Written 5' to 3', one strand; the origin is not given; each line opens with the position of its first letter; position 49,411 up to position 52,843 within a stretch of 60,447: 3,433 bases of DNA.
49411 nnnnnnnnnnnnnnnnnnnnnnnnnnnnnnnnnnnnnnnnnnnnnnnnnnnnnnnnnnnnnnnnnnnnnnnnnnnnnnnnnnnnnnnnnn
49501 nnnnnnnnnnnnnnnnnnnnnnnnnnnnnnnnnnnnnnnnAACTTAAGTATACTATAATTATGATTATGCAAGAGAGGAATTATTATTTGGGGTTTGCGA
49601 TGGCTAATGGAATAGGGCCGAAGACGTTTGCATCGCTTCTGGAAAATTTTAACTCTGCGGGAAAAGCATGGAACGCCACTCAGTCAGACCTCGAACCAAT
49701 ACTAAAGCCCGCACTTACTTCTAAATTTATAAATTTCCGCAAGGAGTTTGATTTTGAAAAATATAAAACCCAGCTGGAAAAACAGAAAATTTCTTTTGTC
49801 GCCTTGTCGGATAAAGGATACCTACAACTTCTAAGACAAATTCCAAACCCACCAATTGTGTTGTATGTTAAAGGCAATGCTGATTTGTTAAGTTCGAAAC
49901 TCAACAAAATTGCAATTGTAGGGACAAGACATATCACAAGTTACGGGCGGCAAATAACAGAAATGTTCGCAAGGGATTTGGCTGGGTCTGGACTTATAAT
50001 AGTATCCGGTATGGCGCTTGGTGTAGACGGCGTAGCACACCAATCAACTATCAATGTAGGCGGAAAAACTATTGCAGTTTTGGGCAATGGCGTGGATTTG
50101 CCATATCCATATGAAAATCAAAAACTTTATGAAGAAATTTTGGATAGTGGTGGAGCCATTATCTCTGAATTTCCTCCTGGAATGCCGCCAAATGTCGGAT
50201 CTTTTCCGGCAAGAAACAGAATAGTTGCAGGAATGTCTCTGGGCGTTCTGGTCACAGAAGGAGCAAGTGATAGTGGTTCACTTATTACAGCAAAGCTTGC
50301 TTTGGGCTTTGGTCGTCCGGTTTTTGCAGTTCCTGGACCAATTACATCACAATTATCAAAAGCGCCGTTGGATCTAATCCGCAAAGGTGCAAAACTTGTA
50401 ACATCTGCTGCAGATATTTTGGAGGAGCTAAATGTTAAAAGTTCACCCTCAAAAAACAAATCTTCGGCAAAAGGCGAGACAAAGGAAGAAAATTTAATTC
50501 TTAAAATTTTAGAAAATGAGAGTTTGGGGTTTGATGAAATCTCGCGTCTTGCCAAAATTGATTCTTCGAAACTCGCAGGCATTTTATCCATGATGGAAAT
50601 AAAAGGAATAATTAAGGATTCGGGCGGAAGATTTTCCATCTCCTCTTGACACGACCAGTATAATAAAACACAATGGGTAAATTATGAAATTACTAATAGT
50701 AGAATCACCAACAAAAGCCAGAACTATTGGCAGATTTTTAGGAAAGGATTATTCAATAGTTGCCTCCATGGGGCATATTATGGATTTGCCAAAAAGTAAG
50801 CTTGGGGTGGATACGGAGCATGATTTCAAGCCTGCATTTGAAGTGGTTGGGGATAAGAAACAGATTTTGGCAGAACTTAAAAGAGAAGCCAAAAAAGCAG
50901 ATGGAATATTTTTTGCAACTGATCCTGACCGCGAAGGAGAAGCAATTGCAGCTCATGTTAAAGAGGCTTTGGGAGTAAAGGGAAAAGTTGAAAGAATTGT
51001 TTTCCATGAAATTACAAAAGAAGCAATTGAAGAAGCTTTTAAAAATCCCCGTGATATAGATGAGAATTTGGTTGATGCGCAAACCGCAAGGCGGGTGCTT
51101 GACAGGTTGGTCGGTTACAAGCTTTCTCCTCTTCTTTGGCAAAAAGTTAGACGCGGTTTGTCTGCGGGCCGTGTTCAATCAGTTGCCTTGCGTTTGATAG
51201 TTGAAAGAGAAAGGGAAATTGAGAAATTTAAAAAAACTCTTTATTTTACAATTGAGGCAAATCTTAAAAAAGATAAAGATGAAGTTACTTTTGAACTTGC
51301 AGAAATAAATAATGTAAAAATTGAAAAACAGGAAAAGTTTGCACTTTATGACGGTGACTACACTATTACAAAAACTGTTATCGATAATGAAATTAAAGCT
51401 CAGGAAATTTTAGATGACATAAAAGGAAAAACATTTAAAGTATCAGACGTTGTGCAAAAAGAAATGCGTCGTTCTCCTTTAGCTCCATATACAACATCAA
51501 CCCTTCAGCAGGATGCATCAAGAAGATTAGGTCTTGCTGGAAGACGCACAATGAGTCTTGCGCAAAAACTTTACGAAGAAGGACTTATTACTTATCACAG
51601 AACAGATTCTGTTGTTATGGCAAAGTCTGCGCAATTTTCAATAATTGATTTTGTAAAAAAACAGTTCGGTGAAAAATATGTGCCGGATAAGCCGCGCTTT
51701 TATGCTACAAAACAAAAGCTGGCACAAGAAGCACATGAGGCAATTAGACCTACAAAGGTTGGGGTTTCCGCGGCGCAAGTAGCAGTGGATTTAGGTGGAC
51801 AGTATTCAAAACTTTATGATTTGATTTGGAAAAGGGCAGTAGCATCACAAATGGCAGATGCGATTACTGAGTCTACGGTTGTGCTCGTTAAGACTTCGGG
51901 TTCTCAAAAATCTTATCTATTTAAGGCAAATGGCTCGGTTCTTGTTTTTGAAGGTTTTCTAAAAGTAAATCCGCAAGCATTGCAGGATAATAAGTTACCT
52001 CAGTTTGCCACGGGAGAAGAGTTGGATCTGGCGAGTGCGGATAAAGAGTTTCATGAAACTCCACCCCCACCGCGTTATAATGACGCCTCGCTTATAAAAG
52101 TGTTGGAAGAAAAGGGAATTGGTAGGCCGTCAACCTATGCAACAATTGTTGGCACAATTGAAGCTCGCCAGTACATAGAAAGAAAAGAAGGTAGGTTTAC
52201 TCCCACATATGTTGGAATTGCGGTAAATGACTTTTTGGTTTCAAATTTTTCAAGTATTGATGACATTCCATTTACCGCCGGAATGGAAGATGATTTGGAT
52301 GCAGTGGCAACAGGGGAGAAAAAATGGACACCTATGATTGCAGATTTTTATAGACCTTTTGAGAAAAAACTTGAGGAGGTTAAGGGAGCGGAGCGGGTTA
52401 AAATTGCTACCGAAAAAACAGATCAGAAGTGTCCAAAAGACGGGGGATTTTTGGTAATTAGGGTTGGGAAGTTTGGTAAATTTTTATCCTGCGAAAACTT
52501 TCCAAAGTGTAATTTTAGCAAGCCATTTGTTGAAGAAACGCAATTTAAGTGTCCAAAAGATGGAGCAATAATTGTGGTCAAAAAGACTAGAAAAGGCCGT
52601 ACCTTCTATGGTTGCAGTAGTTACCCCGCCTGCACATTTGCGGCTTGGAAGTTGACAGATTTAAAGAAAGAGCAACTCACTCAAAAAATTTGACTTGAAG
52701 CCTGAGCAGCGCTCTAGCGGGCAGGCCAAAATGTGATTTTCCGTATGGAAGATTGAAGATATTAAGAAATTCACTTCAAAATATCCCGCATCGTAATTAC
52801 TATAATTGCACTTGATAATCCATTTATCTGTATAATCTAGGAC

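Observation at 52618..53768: Three copies of the topA 3' end bracket a nucleotidyltransferase cassette: footprint of integration into the end of topA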

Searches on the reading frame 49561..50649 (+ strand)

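Call 12: search_protein_families(library=pfam, proteins=[window:49561-50649:+], max_evalue=0.01)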
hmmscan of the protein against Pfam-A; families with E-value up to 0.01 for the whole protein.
window:49561-50649:+ (362 aa): 2 families
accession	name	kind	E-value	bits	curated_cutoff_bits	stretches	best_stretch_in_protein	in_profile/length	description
PF02481.21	DNA_processg_A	-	1.9e-75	253.1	29.6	1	72-281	2-211/212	DNA recombination-mediator protein A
PF17782.7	DprA_WH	-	2e-05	24.9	22.9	1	301-356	5-60/61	DprA winged helix domain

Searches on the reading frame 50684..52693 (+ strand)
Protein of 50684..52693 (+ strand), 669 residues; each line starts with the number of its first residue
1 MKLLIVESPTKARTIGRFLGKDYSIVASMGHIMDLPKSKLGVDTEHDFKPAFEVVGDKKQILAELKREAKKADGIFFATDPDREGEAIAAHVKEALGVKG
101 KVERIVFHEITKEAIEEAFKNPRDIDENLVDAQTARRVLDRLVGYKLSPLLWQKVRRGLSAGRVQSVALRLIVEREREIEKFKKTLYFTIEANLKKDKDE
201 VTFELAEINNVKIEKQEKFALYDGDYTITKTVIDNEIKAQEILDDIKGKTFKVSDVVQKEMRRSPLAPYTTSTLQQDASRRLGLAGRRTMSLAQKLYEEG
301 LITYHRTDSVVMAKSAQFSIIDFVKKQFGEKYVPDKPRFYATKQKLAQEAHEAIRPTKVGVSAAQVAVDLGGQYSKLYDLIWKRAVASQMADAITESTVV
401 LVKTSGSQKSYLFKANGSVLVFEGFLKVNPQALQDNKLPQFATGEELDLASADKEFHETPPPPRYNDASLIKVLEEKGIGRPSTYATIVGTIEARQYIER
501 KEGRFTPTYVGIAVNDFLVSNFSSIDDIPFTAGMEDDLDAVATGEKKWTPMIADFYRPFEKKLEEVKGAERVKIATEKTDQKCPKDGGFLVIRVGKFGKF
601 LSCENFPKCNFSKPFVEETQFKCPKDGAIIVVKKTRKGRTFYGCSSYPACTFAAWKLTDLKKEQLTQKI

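Call 12: search_protein_families(library=pfam, proteins=[window:50684-52693:+], max_evalue=0.01)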
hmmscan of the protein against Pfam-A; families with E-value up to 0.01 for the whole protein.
window:50684-52693:+ (669 aa): 3 families
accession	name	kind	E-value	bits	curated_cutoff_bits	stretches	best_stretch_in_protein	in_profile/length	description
PF01131.25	Topoisom_bac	-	1.3e-121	406.9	35.1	1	125-552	2-410/411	DNA topoisomerase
PF01751.28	Toprim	-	1.3e-22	80.2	23.1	1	3-110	2-96/96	Toprim domain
PF01396.24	Zn_ribbon_Top1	-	1.6e-22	79.4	32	2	580-615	1-36/39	Topoisomerase DNA binding C4 zinc finger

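Call 15: find_related_loci(query=window:50684-52693:+, collection=genome_contigs, flank=6000)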
Query window:50684-52693:+ (669 aa) in genome_contigs; peptide patterns used: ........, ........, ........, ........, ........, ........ (x = any residue, [..] = any of these).
217 stretches matched a pattern; 108 encode a relative of the query (tblastn E <= 1e-3); the best 80 are kept; 80 distinct loci.
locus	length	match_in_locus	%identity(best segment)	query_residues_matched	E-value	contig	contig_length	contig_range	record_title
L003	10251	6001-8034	78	1-662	0e+0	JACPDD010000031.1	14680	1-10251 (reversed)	MAG: Candidatus Levyibacteriota bacterium isolate NC_groundwater_300_Ag_B-0.1um_39_8 S7_GD2017_3_B1_scaffold_3022, whole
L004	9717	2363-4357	74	3-661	0e+0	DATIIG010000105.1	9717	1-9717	MAG TPA_asm: Candidatus Saccharimonadales bacterium isolate SMAG_U15658 k141_351709, whole genome shotgun sequence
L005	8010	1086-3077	71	3-664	0e+0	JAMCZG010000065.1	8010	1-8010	MAG: Patescibacteria group bacterium isolate FK_Sedi_B_Bin.314 NODE_39164_length_8010_cov_3.55385, whole genome shotgun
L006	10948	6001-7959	68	3-655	0e+0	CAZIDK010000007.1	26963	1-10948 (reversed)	MAG TPA_asm: uncultured Gammaproteobacteria bacterium isolate SRP302447_co4_23 genome assembly, contig: NODE_4684_length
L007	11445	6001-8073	64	3-661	0e+0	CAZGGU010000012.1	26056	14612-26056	MAG TPA_asm: uncultured Gammaproteobacteria bacterium isolate SRP292972_co1_102 genome assembly, contig: NODE_894_length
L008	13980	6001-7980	67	3-664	0e+0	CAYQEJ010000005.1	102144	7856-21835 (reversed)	MAG TPA_asm: uncultured Gammaproteobacteria bacterium isolate SRP278252_co2_88 genome assembly, contig: NODE_280_length_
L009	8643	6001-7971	67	3-661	0e+0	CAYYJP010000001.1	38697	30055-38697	MAG TPA_asm: uncultured Gammaproteobacteria bacterium isolate SRP050083_co7_164 genome assembly, contig: NODE_753_length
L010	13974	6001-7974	68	3-662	0e+0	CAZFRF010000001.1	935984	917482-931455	MAG TPA_asm: uncultured Gammaproteobacteria bacterium isolate SRP292972_co1_100 genome assembly, contig: NODE_5_length_9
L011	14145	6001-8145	62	1-661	0e+0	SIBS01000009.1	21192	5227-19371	MAG: Candidatus Levyibacteriota bacterium isolate Baikal-deep-G183 BACOMB-C11865, whole genome shotgun sequence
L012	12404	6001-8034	65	3-656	0e+0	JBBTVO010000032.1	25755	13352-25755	MAG: Patescibacteria group bacterium isolate H51-bin110_1 H51_bin110_1_000000000032, whole genome shotgun sequence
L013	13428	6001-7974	66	3-662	0e+0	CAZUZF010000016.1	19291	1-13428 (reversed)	MAG TPA_asm: uncultured Gammaproteobacteria bacterium isolate binchicken_co38_1268 genome assembly, contig: NODE_5959_le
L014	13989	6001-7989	65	3-667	0e+0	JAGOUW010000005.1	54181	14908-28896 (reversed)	MAG: Candidatus Levyibacteriota bacterium isolate Gw_Eff_bin_531 Gw_Eff_921_length_54181_cov_10.020813, whole genome sho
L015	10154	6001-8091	63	3-661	0e+0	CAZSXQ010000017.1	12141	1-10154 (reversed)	MAG TPA_asm: uncultured Gammaproteobacteria bacterium isolate SRP011637_co1_148 genome assembly, contig: NODE_1890_lengt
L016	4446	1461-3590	61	3-667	0e+0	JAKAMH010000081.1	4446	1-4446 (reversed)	MAG: bacterium isolate WY5.bin164 NODE_41451_length_4446_cov_0.973605, whole genome shotgun sequence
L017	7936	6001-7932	67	3-648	0e+0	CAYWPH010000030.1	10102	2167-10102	MAG TPA_asm: uncultured Gammaproteobacteria bacterium isolate SRP302447_co3_825 genome assembly, contig: NODE_18900_leng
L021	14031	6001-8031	69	3-660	0e+0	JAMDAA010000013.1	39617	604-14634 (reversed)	MAG: Patescibacteria group bacterium isolate FK_Sedi_B_Bin.274 NODE_2807_length_39617_cov_25.8072, whole genome shotgun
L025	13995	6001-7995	65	3-669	0e+0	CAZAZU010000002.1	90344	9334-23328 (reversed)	MAG TPA_asm: uncultured Gammaproteobacteria bacterium isolate SRP178908_co1_328 genome assembly, contig: NODE_110_length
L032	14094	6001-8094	63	3-664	0e+0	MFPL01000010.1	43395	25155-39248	MAG: Candidatus Levybacteria bacterium RIFCSPLOWO2_12_FULL_41_12 rifcsplowo2_12_scaffold_691, whole genome shotgun seque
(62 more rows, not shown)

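Call 51: search_protein_families(library=pfam, proteins=[L004:4433-5458:-, L005:3902-5467:-, L012:9647-11101:-, L021:9342-10685:-, L025:8098-9795:-, L032:8552-9652:-, L007:9399-10502:-, L013:7979-8926:-, L025:10387-11343:-], max_evalue=0.001)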
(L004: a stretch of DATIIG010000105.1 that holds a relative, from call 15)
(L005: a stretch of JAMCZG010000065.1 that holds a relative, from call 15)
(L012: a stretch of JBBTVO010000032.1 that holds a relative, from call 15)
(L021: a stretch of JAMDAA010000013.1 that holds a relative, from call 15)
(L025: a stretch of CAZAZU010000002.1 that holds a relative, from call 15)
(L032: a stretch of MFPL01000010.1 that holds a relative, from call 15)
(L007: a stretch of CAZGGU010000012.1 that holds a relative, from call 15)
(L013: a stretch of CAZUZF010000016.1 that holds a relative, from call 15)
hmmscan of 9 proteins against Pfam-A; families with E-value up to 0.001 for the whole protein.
L004:4433-5458:- (341 aa): 0 families

L005:3902-5467:- (521 aa): 1 family
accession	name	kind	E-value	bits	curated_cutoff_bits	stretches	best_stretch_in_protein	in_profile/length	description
PF18933.6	PsbP_2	-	3.4e-08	34.1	27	1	49-114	2-65/184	PsbP-like protein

L012:9647-11101:- (484 aa): 0 families

L021:9342-10685:- (447 aa): 1 family
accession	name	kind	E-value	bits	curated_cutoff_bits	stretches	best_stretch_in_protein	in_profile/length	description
PF18933.6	PsbP_2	-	1.3e-05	25.8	27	1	109-280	22-184/184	PsbP-like protein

L025:8098-9795:- (565 aa): 0 families

L032:8552-9652:- (366 aa): 0 families

L007:9399-10502:- (367 aa): 0 families

L013:7979-8926:- (315 aa): 0 families

L025:10387-11343:- (318 aa): 0 families
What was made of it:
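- Tried and rejected: Pfam on the variable-region cargo of relatives gave only PsbP-like or unknown proteins (call 51).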
